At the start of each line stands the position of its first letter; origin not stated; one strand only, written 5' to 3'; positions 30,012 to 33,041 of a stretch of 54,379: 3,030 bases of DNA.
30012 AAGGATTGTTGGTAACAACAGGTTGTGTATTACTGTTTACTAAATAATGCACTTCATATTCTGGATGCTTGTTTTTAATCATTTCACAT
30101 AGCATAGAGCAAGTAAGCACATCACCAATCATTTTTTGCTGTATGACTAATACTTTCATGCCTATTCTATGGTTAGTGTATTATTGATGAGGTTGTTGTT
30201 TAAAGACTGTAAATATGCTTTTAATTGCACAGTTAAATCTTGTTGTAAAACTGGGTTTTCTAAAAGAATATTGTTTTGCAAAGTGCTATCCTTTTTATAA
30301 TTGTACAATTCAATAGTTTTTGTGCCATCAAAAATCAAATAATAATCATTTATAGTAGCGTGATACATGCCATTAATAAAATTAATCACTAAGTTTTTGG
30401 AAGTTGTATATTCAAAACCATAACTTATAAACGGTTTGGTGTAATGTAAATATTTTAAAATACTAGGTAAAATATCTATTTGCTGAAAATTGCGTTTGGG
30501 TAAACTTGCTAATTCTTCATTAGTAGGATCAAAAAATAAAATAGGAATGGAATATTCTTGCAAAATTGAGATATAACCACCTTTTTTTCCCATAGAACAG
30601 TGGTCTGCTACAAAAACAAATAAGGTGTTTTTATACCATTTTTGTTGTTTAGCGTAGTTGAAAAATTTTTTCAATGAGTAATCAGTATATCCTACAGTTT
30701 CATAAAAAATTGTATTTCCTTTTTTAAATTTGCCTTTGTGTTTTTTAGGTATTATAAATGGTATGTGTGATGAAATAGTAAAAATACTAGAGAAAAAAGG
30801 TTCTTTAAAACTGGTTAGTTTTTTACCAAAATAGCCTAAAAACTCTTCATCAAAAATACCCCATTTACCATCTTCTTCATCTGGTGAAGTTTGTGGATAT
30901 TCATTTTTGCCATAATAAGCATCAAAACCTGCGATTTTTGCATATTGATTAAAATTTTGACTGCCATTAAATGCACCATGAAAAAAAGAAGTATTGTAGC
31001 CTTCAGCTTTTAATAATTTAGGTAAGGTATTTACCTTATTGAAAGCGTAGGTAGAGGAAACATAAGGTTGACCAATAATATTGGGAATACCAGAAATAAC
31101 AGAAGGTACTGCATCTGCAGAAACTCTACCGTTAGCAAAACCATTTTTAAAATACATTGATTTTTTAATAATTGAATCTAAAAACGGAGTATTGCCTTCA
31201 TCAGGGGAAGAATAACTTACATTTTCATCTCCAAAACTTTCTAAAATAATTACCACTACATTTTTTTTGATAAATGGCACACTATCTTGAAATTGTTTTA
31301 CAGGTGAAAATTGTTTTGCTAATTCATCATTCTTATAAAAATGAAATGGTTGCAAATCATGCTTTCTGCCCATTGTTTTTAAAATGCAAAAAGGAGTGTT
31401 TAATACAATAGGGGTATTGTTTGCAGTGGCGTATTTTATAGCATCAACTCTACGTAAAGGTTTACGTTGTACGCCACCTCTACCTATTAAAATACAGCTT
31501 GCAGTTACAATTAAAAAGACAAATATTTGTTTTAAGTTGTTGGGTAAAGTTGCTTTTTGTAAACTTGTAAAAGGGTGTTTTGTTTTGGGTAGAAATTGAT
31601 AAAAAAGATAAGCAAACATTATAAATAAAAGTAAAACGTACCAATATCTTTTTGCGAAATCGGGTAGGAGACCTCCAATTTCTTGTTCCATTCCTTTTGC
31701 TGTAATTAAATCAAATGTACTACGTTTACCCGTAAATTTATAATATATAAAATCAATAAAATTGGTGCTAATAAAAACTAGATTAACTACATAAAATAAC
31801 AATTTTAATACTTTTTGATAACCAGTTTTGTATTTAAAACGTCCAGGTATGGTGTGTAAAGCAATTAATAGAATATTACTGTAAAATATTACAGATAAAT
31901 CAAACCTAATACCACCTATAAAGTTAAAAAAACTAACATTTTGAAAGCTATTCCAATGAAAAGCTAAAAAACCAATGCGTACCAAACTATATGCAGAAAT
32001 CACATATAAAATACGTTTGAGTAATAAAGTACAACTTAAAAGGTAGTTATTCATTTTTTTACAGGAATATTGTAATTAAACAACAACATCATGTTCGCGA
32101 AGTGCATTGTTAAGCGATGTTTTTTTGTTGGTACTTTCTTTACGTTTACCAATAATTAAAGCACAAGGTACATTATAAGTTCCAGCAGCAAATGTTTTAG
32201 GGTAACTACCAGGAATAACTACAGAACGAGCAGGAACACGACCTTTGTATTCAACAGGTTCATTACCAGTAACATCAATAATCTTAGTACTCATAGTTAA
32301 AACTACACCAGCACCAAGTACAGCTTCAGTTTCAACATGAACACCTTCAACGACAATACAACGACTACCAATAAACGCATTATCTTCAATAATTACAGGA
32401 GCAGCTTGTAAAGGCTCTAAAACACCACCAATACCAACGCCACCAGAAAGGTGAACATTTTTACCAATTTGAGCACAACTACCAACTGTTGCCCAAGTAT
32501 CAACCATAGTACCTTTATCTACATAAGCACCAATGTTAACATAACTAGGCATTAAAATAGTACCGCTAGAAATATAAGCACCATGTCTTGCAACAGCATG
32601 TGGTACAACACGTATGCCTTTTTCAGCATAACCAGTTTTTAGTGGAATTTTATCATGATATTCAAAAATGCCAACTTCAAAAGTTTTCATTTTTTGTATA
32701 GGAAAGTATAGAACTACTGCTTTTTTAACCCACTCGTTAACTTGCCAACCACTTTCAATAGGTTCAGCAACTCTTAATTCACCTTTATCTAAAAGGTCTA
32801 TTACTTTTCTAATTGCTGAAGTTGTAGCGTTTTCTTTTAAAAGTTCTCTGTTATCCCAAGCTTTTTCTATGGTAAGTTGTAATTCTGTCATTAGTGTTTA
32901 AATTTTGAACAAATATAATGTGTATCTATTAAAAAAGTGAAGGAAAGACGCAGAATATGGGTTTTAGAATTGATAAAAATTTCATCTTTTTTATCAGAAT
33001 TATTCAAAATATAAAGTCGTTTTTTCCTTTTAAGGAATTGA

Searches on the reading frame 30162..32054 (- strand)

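Call 37: search_protein_families(library=pfam, proteins=[window:30162-32054:-], max_evalue=0.001)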
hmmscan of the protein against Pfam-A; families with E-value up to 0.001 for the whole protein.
window:30162-32054:- (630 aa): 1 family
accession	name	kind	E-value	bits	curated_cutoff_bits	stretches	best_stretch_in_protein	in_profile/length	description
PF00884.28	Sulfatase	-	4.3e-39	135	25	1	264-537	1-300/301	Sulfatase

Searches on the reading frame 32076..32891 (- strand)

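Call 37: search_protein_families(library=pfam, proteins=[window:32076-32891:-], max_evalue=0.001)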
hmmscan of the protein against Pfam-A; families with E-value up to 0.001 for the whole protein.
window:32076-32891:- (271 aa): 4 families
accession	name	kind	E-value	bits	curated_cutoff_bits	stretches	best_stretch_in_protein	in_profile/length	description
PF14805.11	THDPS_N_2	-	3e-25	88.6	25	1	3-65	1-67/67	Tetrahydrodipicolinate N-succinyltransferase N-terminal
PF14602.12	Hexapep_2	-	3.3e-12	46.4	27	1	165-199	1-33/34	Hexapeptide repeat of succinyl-transferase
PF00132.30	Hexapep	-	7e-11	41.8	27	2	166-199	2-35/36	Bacterial transferase hexapeptide (six repeats)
PF25084.1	LbH_EIF2B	-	0.00042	20.7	54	0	118-204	18-99/105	EIF2B subunit epsilon LbH domain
